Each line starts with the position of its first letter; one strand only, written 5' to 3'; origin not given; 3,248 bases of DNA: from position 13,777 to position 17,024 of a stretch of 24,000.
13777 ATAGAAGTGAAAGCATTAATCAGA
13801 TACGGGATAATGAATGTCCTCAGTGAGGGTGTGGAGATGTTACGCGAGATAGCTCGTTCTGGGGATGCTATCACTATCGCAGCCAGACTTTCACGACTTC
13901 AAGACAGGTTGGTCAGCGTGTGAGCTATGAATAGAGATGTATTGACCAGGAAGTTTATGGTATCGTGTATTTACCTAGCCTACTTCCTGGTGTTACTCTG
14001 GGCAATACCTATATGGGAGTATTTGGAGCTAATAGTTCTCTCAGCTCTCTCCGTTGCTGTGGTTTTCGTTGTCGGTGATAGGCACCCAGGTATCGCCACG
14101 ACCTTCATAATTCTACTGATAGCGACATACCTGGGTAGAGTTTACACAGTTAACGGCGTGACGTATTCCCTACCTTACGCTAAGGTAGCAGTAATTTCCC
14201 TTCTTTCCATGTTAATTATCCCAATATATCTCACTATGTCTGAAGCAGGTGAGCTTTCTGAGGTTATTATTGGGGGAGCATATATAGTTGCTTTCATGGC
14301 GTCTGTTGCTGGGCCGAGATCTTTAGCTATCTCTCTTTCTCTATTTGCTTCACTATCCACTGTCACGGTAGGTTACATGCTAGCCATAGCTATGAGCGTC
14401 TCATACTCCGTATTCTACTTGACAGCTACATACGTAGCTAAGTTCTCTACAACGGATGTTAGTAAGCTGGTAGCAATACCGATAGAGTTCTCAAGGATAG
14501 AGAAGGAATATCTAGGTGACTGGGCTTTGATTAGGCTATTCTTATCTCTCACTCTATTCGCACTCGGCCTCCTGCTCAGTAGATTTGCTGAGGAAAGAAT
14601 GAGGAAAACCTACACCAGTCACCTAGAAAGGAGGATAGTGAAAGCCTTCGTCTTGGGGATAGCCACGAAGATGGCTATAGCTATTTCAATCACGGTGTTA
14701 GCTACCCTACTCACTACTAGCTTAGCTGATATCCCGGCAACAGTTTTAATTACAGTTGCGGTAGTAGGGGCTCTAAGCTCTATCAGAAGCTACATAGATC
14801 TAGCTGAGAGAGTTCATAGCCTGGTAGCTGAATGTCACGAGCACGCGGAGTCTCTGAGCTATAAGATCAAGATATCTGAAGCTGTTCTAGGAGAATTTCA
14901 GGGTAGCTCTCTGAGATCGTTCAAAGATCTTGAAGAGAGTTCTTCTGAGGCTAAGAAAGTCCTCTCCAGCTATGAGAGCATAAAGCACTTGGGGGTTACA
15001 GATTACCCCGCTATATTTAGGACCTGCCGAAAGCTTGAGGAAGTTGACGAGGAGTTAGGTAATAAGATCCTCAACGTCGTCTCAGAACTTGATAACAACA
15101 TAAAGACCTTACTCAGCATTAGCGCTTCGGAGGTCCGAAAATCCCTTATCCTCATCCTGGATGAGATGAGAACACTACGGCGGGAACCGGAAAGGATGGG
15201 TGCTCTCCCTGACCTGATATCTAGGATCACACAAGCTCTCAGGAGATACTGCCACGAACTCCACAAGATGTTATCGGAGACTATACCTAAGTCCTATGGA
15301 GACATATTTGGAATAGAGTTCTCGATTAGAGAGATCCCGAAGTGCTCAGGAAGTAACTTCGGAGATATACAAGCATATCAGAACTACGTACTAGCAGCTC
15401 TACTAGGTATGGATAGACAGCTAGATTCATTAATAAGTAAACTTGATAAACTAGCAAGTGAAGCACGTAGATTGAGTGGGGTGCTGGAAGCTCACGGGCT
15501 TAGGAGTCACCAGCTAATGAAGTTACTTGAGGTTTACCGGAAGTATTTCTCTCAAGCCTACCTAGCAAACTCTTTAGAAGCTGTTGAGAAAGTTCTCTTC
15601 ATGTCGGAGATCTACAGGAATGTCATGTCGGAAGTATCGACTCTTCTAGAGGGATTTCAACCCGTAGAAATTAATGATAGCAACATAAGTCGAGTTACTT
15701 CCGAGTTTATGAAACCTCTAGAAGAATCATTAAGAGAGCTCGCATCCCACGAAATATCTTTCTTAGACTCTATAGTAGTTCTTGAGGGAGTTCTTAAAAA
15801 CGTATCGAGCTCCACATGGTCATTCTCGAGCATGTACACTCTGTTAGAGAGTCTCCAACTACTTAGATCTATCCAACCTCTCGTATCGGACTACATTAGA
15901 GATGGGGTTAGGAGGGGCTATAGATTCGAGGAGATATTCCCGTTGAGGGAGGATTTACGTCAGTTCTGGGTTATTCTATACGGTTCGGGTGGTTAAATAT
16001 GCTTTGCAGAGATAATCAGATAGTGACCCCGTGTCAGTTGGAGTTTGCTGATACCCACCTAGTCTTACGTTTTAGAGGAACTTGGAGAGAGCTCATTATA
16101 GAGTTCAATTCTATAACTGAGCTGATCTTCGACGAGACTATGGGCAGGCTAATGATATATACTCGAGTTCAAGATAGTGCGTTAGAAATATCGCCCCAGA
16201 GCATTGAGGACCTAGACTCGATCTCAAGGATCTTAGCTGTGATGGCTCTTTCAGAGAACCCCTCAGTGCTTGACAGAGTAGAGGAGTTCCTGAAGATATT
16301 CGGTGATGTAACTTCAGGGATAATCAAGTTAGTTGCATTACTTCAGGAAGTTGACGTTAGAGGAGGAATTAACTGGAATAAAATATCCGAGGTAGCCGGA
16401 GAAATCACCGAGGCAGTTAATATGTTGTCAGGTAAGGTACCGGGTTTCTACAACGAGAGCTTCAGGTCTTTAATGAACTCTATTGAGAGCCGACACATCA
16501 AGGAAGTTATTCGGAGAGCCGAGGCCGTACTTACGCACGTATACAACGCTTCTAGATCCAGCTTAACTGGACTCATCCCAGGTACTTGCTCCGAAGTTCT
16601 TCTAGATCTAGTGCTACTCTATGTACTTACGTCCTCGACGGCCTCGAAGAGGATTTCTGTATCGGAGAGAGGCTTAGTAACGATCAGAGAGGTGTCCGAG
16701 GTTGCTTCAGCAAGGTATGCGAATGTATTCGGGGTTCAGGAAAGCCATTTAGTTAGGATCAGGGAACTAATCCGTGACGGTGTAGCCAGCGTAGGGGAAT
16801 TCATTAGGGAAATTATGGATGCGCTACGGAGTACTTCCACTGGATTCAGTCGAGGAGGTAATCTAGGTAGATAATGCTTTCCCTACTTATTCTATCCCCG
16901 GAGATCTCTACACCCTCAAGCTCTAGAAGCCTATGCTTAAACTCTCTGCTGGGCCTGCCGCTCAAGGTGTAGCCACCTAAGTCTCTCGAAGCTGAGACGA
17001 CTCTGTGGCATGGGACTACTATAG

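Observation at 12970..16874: Three-gene operon of uncharacterised proteins: the best candidate for an undescribed membrane-associated system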

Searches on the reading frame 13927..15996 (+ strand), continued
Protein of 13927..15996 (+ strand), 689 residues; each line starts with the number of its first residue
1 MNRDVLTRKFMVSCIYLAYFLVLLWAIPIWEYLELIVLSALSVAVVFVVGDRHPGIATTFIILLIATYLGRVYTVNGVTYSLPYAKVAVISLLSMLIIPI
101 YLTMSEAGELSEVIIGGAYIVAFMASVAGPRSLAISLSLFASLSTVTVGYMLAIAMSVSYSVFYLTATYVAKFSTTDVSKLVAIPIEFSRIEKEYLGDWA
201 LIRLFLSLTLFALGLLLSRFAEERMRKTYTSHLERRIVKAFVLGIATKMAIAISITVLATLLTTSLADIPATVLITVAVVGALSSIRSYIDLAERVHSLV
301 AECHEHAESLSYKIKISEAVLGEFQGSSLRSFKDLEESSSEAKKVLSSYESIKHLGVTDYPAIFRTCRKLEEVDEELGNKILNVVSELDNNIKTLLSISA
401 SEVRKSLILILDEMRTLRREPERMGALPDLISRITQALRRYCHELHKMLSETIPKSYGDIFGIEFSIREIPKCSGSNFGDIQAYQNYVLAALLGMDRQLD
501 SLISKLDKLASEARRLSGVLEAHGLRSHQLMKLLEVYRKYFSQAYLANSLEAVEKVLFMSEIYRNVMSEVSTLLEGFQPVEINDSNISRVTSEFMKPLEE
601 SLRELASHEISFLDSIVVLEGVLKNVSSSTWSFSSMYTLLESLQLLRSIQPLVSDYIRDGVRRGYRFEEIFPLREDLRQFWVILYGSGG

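Call 66: fold_search(model_id=the predicted structure, library=pdb)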
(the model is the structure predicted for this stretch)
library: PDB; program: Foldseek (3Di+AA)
matches with E <= 10: 87; with E <= 0.001: 0
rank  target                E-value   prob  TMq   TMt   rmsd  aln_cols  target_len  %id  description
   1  9rcv_A                4.3e-01  0.15  0.10  0.10  37.4       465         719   13  Structure of the Human Peptide-Loading Complex Arrested by HCMV US6 (released 2025-12-03)
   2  2dgj_A                8.3e-01  0.15  0.10  0.19  16.3       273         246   13  Crystal structure of EbhA (756-1003 domain) from Staphylococcus aureus (released 2007-03-20)
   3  8oyy_A                1.6e+00  0.13  0.09  0.20  20.6       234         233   14  De novo designed soluble GPCR-like fold GLF_32 (released 2023-10-18)
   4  5yqz_R                1.6e+00  0.05  0.08  0.09  47.6       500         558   11  Structure of the glucagon receptor in complex with a glucagon analogue (released 2018-01-17)
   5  7qbc_A                1.8e+00  0.14  0.12  0.23  27.2       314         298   11  Structure of the GPCR dimer Ste2 in the inactive-like state bound to agonist (released 2022-03-16)
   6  4ffx_C                2.0e+00  0.08  0.11  0.15  23.3       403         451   13  Structural and Biochemical Characterization of Human Adenylosuccinate Lyase (ADSL) and the R303C ADSL Deficiency Assoc (released 2012-08-01)
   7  9fxc_B                2.0e+00  0.08  0.08  0.10  31.0       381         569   12  Cryo-EM structure of IrtAB in inward-facing state in nanodisc (released 2024-12-18)
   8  8bx8_B                2.0e+00  0.05  0.12  0.04  28.7       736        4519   12  In situ outer dynein arm from Chlamydomonas reinhardtii in the post-power stroke state (released 2023-05-10)
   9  7akz_A                2.2e+00  0.09  0.09  0.14  44.1       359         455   11  Deciphering the role of the channel constrictions in the opening mechanism of MexAB-OprM efflux pump from Pseudomonas  (released 2022-04-13)
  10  8w20_A                2.2e+00  0.04  0.10  0.09  67.2       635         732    9  Umb1 umbrella toxin particle (released 2024-04-17)
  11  8otz_EU               2.3e+00  0.07  0.07  0.13  34.7       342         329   12  48-nm repeat of the native axonemal doublet microtubule from bovine sperm (released 2023-11-22)
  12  8iyj_b5               2.4e+00  0.08  0.09  0.16  31.7       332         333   10  Cryo-EM structure of the 48-nm repeat doublet microtubule from mouse sperm (released 2023-07-05)
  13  9jyy_G                2.4e+00  0.06  0.10  0.10  31.6       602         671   12  core proteins of mature T7 (released 2024-12-11)
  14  8uvu_A                2.5e+00  0.06  0.08  0.13  33.6       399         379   14  Structure of the insect gustatory receptor Gr9 from Bombyx mori in complex with D-fructose (released 2024-03-20)
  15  8oyy_B                2.9e+00  0.09  0.09  0.19  20.4       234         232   14  De novo designed soluble GPCR-like fold GLF_32 (released 2023-10-18)
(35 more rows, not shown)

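Call 73: search_solved_structures(query=A6, max_evalue=10)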
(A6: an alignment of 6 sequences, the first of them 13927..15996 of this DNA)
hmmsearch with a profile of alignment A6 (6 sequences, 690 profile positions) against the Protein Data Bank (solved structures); distinct sequences matched with E-value up to 10: 15.
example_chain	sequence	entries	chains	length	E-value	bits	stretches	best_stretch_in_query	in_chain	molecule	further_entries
3op9_A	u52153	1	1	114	0.066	14.9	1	514-561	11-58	Pli0006 protein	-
5jsn_B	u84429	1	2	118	0.12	14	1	296-392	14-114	Bcl2 inhibitor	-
8eja_B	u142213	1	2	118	0.16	13.6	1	326-393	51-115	aBAK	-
9clb_B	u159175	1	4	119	0.17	13.6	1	326-393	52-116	aBAK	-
9r1o_A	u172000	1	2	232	0.39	12.4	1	568-682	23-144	sc-apCC-6-DPH-NR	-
6e6a_B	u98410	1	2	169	0.42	12.3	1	552-647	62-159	Inclusion membrane protein A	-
5c0w_L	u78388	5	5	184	0.53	11.9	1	267-336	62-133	Exosome complex protein LRP1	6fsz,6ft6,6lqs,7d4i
6e7e_A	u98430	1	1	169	0.57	11.8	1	557-647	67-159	Inclusion membrane protein A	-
6dmp_A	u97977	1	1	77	0.61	11.7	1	284-348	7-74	Designed orthogonal protein DHD13_XAAA_A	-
8w6e_A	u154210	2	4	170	1.3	10.7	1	332-472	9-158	HBC599 in complex with wFAP1.1 | wFAP1.1 structure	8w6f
2nps_A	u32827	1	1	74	1.9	10.1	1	481-533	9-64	Vesicle-associated membrane protein 4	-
8qad_A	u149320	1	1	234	3.3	9.3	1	567-656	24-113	sc-apCC-6-LLIA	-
8ek4_A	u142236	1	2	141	4.8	8.8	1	573-632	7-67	Ice-binding protein TIP-99a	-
5jsb_B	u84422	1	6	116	8.4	8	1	295-383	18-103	Mcl-1 inhibitor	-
4rfx_A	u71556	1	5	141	8.8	7.9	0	280-383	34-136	Dynactin subunit 1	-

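Call 75: fold_search(model_id=the predicted structure, library=viral)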
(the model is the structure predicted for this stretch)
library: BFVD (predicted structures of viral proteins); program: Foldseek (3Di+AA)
matches with E <= 10: 153; with E <= 0.001: 0
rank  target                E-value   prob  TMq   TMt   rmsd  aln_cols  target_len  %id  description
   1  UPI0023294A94         6.8e-02  0.13  0.08  0.05  50.0       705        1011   11  (no name look-up for this kind of identifier)
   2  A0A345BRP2            2.0e-01  0.18  0.11  0.07  41.7       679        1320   11  (no name in the UniProt tables at hand)
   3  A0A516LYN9            4.9e-01  0.12  0.11  0.10  24.3       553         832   14  (no name in the UniProt tables at hand)
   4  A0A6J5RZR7            6.7e-01  0.12  0.10  0.16  57.0       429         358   13  Uncharacterized protein [uncultured Caudovirales phage]
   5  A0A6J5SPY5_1          8.7e-01  0.06  0.11  0.07  37.5       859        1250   12  Uncharacterized protein [uncultured Caudovirales phage]
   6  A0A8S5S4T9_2          1.3e+00  0.10  0.12  0.12  24.4       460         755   12  Minor tail protein [Siphoviridae sp. ctiV651]
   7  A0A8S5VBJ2            1.3e+00  0.08  0.09  0.16  35.3       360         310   11  Uncharacterized protein [Myoviridae sp. ctbEa13]
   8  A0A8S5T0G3            1.3e+00  0.06  0.10  0.10  44.7       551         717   12  Uncharacterized protein [Myoviridae sp. ctWb16]
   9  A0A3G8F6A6            1.4e+00  0.05  0.11  0.07  36.5       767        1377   13  (no name in the UniProt tables at hand)
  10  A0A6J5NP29            1.4e+00  0.08  0.11  0.10  29.2       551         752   14  Uncharacterized protein [uncultured Caudovirales phage]
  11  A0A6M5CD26            1.4e+00  0.04  0.09  0.05  42.8       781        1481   11  (no name in the UniProt tables at hand)
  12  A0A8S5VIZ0            1.5e+00  0.06  0.11  0.08  37.3       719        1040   13  (no name in the UniProt tables at hand)
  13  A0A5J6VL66            1.5e+00  0.04  0.08  0.07  69.8       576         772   12  Uncharacterized protein [Megaviridae environmental sample]
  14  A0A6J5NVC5            1.6e+00  0.08  0.11  0.12  24.9       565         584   11  Uncharacterized protein [uncultured Caudovirales phage]
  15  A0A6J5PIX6            1.7e+00  0.06  0.09  0.11  40.1       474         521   10  Uncharacterized protein [uncultured Caudovirales phage]
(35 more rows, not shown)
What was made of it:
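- On Viral or plasmid-borne gene module: The BFVD fold search gave nothing (call 75).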

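Call 81: search_protein_families(library=padloc, proteins=[L004:1356-3431:+, L012:10001-12073:+, L006:11011-13086:+, L008:9905-11974:+, L006:10022-11014:+, L006:13070-13951:+, L012:12075-12944:+], max_evalue=1)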
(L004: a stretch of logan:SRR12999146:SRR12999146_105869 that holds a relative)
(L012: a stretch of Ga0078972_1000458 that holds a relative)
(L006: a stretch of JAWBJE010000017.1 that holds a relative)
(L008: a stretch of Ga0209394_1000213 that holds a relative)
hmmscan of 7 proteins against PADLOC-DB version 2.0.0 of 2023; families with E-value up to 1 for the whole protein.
L004:1356-3431:+ (691 aa): 4 families
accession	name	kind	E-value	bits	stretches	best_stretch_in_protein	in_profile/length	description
PDLC00598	ZorA1|ZorA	-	0.0037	13.7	1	285-396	547-652/663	MotA/ExbB/TolQ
PDLC03865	LmuB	-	0.0072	12.5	1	295-400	241-807/1007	-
PDLC00581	JetC3|JetC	-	0.014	11.2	1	295-398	1008-1111/1473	DUF3584 domain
PDLC03836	DzbB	-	0.025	12.1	1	490-545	224-281/341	-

L012:10001-12073:+ (690 aa): 0 families

L006:11011-13086:+ (691 aa): 0 families

L008:9905-11974:+ (689 aa): 1 family
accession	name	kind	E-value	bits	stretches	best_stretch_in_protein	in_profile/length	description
PDLC03865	LmuB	-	0.0021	14.3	1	339-589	245-451/1007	-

L006:10022-11014:+ (330 aa): 0 families

L006:13070-13951:+ (293 aa): 0 families

L012:12075-12944:+ (289 aa): 0 families
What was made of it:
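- On Zorya (ZorAB plus effectors): Only a 13.7-bit match to the ZorA tail, in one orthologue (call 81).
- Closest known: ZorA of Zorya anti-phage systems. Same: One orthologue gives a 13.7-bit hit to the ZorA tail (call 81).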

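Call 82: search_dna_similar(query=window:13927-15996:+, collection=plasmids, mode=protein, max_evalue=0.001, max_rows=5)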
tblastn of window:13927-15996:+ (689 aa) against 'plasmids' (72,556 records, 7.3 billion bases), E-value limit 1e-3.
No match.

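Call 83: search_dna_similar(query=window:13927-15996:+, collection=phages, mode=protein, max_evalue=0.001, max_rows=5)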
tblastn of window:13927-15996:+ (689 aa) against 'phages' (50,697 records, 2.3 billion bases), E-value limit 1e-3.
No match.

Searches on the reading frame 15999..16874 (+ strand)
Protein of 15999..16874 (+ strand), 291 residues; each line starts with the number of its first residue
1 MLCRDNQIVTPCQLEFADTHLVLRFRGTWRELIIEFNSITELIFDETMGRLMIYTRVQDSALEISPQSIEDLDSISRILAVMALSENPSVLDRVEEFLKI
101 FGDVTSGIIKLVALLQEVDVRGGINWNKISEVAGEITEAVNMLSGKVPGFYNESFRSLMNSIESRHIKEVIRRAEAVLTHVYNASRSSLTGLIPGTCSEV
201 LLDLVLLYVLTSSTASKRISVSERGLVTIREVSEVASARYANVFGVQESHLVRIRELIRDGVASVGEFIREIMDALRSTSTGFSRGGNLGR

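Call 3: search_protein_families(library=pfam, proteins=[window:15999-16874:+], max_evalue=1)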
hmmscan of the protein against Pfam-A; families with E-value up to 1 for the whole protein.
window:15999-16874:+ (291 aa): 4 families
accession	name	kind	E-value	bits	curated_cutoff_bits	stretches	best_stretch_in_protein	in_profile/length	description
PF02671.26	PAH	-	0.11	12.6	21.3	0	94-118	3-27/45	Paired amphipathic helix repeat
PF17994.7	Glft2_N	-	0.12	12.8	26.1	1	203-245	14-56/140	Galactofuranosyltransferase 2 N-terminal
PF00232.24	Glyco_hydro_1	-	0.15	10.9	22.6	1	207-283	344-418/453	Glycosyl hydrolase family 1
PF02061.21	Lambda_CIII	-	0.28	11.7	25.7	0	243-262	9-29/42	Lambda Phage CIII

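Call 4: search_protein_families(library=ncbifam, proteins=[window:15999-16874:+], max_evalue=1)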
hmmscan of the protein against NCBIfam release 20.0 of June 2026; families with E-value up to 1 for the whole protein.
window:15999-16874:+ (291 aa): 0 families

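Call 5: search_protein_families(library=padloc, proteins=[window:15999-16874:+], max_evalue=1)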
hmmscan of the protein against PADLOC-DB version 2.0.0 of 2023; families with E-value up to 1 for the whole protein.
window:15999-16874:+ (291 aa): 0 families

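Call 11: search_solved_structures(query=window:15999-16874:+, max_evalue=10)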
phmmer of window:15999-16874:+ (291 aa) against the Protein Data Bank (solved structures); distinct sequences matched with E-value up to 10: 2.
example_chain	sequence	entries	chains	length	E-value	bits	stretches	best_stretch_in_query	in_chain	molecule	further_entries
9k9w_a9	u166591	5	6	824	0.17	14.9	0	232-272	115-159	Glr1262 protein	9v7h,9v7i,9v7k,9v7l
9k9w_M2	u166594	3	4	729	0.64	12.9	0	216-274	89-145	Glr2806 protein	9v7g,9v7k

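Call 16: find_homologous_proteins(query=window:15999-16874:+, max_evalue=0.1)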
Query window:15999-16874:+ (291 aa): 3 proteins with E <= 0.1 among 2448 candidates.
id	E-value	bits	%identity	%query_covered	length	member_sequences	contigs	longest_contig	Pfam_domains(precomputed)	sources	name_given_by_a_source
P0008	2.6e-177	606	98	100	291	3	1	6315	-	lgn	-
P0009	5.8e-102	359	62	96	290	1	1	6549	-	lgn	-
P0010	1.3e-85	305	54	98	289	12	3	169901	-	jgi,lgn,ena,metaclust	metaclust:\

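Call 34: search_solved_structures(query=A2, max_evalue=10)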
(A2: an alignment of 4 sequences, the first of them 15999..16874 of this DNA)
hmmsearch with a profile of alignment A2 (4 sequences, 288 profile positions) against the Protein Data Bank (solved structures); distinct sequences matched with E-value up to 10: 6.
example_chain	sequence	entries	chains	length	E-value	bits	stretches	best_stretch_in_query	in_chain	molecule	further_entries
9k9w_a9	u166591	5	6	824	0.00022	23.8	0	228-270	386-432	Glr1262 protein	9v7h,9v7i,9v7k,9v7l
9k9w_M2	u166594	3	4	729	0.041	16.4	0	234-272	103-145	Glr2806 protein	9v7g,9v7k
2l81_A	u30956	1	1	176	0.49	12.8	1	37-101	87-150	Enhancer of filamentation 1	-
8fm6_A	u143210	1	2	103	1.3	11.5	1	218-247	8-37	Ssr1698 protein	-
9k9w_MA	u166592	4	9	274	1.3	11.4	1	225-270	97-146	Phycocyanin-associated rod linker protein | Phycobilisome rod linker polypeptide CpcC2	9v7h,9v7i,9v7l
7eyd_09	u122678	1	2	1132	3.9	9.9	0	227-270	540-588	Phycobiliprotein ApcE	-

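Call 44: search_protein_families(library=pfam, proteins=[L006:10001-11014:+, L006:11011-13086:+, L006:13070-13951:+, L006:9538-9939:+, L006:14259-14471:-], max_evalue=1)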
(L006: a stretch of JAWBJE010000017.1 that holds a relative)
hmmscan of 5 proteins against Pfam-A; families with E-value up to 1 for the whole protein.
L006:10001-11014:+ (337 aa): 0 families

L006:11011-13086:+ (691 aa): 1 family
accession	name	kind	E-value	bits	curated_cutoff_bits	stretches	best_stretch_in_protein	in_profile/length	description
PF05192.23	MutS_III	-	0.27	12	34.1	1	348-478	34-155/194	MutS domain III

L006:13070-13951:+ (293 aa): 1 family
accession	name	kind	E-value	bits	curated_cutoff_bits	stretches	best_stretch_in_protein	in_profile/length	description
PF02800.25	Gp_dh_C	-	0.071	13.1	24.4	1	156-194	30-67/158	Glyceraldehyde 3-phosphate dehydrogenase, C-terminal domain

L006:9538-9939:+ (133 aa): 2 families
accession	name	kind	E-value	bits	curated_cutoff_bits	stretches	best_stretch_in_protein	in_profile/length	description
PF04277.18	OAD_gamma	-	0.013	16.6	27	1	14-82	8-75/76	Oxaloacetate decarboxylase, gamma chain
PF00556.25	LHC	-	0.38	11.4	23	1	74-90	21-37/39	Antenna complex alpha/beta subunit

L006:14259-14471:- (70 aa): 1 family
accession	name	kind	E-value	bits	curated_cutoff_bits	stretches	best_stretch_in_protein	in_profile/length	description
PF04014.23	MazE_antitoxin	-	0.017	15.5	24.7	1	37-67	12-46/48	Antidote-toxin recognition MazE, bacterial antitoxin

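Call 45: search_protein_families(library=phrogs, proteins=[window:15999-16874:+, L006:10001-11014:+, L006:11011-13086:+, L006:13070-13951:+], max_evalue=1)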
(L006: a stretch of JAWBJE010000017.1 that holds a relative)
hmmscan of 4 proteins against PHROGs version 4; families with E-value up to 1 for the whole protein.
window:15999-16874:+ (291 aa): 5 families
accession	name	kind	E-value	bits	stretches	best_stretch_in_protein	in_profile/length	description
phrog_5380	-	unknown function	0.017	15.8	1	23-141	73-180/223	-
phrog_305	-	tail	0.081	12.5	1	94-280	538-628/1001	tail length tape measure protein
phrog_4200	-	tail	0.095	12.1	1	125-283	414-532/732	tail length tape measure protein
phrog_4703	-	unknown function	0.15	12.3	0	134-185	253-299/389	-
phrog_2775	-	unknown function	0.32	12.2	0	91-104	14-27/61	-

L006:10001-11014:+ (337 aa): 0 families

L006:11011-13086:+ (691 aa): 2 families
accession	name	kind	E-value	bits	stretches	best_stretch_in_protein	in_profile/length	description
phrog_17777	-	unknown function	0.11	13.7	1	190-223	19-52/55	-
phrog_3590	-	unknown function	0.52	10.6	0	364-446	144-222/481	-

L006:13070-13951:+ (293 aa): 4 families
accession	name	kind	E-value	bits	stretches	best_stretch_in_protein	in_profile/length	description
phrog_788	-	tail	0.088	13.5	1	68-164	182-270/297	tail protein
phrog_4380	-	unknown function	0.19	12.6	1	229-282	120-170/195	-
phrog_11574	-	unknown function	0.2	12.8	1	18-72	58-112/113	-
phrog_7524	-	unknown function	0.3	11.6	1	205-263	207-264/269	-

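Call 74: search_solved_structures(query=A7, max_evalue=10)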
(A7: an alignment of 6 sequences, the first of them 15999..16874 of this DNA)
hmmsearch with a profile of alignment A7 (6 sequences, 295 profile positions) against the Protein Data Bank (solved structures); distinct sequences matched with E-value up to 10: 5.
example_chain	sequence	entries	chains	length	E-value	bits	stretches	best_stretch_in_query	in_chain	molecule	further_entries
2p22_A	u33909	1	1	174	0.1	14.9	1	227-287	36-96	Suppressor protein STP22 of temperature-sensitive alpha-factor receptor and arginine perme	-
1vf6_C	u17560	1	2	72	0.25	13.6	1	144-186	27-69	MAGUK p55 subfamily member 5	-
6hk8_A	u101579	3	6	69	0.28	13.5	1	224-277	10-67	Testis-expressed protein 12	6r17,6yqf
6hk9_A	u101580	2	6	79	0.32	13.3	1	224-285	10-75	Testis-expressed protein 12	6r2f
1y76_B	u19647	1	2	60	0.48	12.7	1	129-186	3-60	MAGUK p55 subfamily member 5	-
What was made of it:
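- On ESCRT-III / PspA / CdvA membrane-remodelling proteins: There is only a 14.9-bit, E 0.1 PDB profile hit to the helical core of Vps23 (call 74).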

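Call 81: search_protein_families(library=padloc, proteins=[L006:11011-13086:+, L006:10022-11014:+, L006:13070-13951:+], max_evalue=1)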
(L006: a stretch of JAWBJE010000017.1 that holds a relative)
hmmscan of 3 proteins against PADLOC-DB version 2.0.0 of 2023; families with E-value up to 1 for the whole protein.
L006:11011-13086:+ (691 aa): 0 families

L006:10022-11014:+ (330 aa): 0 families

L006:13070-13951:+ (293 aa): 0 families
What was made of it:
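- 15999..16874 (+): P3: 291-aa protein. It has an N-terminal module of about 85 aa with beta-strand-like alternation (invariant C3, R4, C12, E15 and E70-D71-x-D73), then a helical domain of about 190 aa (invariant G123-I124-x-W126-x-K128 and P194-G195-T196) and a variable tail. No family hit (calls 3-5, 11, 34, 44, 45, 74, 81).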

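Call 88: find_related_loci(query=A7, collection=viral_contigs, flank=5000)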
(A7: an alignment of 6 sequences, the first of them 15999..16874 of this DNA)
Query A7 (291 aa) in viral_contigs; peptide patterns used: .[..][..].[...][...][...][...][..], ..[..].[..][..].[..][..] (x = any residue, [..] = any of these).
32 stretches matched a pattern, but none encodes a relative of the query by tblastn (E <= 1e-3).
